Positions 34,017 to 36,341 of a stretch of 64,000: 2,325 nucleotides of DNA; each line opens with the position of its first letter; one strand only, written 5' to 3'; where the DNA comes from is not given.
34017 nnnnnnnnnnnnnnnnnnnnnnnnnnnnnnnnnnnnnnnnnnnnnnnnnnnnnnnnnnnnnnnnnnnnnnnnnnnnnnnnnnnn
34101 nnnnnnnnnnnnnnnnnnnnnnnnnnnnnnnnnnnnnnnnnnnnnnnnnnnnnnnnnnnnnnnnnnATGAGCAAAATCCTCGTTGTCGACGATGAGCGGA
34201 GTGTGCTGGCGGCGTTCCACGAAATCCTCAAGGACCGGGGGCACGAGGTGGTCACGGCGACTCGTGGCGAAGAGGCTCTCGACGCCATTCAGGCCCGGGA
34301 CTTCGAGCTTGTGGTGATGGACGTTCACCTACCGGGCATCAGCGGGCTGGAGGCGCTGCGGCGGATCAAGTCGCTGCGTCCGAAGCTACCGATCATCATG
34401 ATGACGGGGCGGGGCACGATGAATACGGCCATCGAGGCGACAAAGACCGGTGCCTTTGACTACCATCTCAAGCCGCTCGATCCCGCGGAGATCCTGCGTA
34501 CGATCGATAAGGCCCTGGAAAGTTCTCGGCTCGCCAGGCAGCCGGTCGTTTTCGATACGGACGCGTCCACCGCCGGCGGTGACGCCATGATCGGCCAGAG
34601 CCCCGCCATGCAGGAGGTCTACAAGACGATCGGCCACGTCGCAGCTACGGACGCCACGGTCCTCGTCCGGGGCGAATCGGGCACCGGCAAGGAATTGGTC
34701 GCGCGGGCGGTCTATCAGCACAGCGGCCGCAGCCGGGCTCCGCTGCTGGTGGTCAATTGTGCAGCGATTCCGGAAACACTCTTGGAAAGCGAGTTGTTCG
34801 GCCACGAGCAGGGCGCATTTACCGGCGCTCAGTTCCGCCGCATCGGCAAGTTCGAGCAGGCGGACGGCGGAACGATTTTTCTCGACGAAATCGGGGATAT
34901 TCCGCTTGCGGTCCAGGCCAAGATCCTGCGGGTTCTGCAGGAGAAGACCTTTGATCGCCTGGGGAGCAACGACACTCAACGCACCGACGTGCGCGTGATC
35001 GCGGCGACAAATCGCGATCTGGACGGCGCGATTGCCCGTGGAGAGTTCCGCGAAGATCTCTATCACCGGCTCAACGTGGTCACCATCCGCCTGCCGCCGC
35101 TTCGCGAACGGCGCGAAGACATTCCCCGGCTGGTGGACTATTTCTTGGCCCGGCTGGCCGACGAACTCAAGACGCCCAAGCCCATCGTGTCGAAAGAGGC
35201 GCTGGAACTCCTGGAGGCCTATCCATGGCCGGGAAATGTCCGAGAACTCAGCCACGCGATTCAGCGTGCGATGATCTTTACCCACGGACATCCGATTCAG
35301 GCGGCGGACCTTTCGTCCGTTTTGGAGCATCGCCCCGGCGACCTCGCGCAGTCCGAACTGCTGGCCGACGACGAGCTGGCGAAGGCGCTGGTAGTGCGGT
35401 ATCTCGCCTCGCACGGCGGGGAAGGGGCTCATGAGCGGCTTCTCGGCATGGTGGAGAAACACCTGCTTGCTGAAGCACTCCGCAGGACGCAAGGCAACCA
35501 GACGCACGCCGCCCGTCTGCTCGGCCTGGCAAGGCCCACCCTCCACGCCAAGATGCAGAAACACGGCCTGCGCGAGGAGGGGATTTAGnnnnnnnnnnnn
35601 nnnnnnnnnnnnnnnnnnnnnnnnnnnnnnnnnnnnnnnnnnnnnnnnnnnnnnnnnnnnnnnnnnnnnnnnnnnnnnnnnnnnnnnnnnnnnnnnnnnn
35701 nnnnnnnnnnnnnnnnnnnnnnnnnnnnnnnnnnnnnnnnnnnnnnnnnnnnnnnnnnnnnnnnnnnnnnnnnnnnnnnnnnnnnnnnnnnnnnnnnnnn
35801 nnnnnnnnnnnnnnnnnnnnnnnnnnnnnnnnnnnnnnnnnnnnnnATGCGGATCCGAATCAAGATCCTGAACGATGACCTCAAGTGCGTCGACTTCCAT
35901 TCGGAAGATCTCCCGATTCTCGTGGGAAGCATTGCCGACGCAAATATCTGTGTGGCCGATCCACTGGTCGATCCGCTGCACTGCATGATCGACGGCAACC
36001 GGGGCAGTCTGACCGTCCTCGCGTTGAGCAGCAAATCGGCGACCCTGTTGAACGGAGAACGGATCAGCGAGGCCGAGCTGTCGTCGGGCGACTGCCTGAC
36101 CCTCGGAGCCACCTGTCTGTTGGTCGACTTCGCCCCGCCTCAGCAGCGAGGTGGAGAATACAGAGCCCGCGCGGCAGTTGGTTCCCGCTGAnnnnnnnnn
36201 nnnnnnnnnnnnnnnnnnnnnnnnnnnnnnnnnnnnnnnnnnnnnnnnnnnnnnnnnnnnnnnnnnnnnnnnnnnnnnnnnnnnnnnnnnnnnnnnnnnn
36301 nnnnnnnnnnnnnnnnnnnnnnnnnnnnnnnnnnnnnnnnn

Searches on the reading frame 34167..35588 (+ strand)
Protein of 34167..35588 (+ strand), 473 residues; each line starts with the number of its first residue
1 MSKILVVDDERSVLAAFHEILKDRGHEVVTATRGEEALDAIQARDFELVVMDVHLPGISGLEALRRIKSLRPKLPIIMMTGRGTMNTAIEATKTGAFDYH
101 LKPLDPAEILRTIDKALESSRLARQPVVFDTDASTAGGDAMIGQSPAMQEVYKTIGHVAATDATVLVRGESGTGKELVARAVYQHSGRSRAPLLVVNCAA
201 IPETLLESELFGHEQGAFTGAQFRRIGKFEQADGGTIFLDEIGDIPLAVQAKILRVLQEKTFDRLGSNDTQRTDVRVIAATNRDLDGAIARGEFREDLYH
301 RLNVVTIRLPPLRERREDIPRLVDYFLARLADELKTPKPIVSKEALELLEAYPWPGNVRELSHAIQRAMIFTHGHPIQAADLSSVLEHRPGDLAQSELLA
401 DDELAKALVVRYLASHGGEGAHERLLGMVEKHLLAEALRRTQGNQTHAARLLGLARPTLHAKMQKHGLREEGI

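Call 14: search_protein_families(library=pfam, max_evalue=0.001, proteins=[window:34167-35588:+])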
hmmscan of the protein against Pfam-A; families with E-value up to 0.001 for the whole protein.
window:34167-35588:+ (473 aa): 8 families
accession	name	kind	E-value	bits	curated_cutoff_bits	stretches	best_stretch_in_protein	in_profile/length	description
PF00158.32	Sigma54_activat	-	6e-73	244.5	20.2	1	141-307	1-167/168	Sigma-54 interaction domain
PF00072.30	Response_reg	-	9e-30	103.6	30.2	1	4-113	1-110/111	Response regulator receiver domain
PF25601.1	AAA_lid_14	-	5.9e-25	87.4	27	1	313-390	1-78/87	AAA+ ATPase lid domain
PF14532.12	Sigma54_activ_2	-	7.9e-21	75.2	25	1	142-312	1-138/138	Sigma-54 interaction domain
PF02954.25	HTH_8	-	5.2e-14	52.1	22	1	427-466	3-42/42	Bacterial regulatory protein, Fis family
PF07728.20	AAA_5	-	5e-07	30.3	22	1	165-283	2-123/139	AAA domain (dynein-related subfamily)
PF00004.35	AAA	-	2e-06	28.7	21.2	1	165-298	1-127/131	ATPase family associated with various cellular activities (AAA)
PF07724.20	AAA_2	-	0.00046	20.7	27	0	164-282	5-124/166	AAA domain (Cdc48 subfamily)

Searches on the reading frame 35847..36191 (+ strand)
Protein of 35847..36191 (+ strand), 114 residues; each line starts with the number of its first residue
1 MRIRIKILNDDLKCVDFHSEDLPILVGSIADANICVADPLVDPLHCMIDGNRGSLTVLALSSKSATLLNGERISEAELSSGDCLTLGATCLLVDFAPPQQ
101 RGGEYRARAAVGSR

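Call 14: search_protein_families(library=pfam, max_evalue=0.001, proteins=[window:35847-36191:+])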
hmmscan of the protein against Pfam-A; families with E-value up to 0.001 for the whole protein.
window:35847-36191:+ (114 aa): 2 families
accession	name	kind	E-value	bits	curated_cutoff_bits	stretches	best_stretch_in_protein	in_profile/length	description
PF16697.10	Yop-YscD_cpl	-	2.6e-10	40.9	33.2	1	24-92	19-89/94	Inner membrane component of T3SS, cytoplasmic domain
PF00498.31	FHA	-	5.5e-10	40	20.7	1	25-87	2-67/67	FHA domain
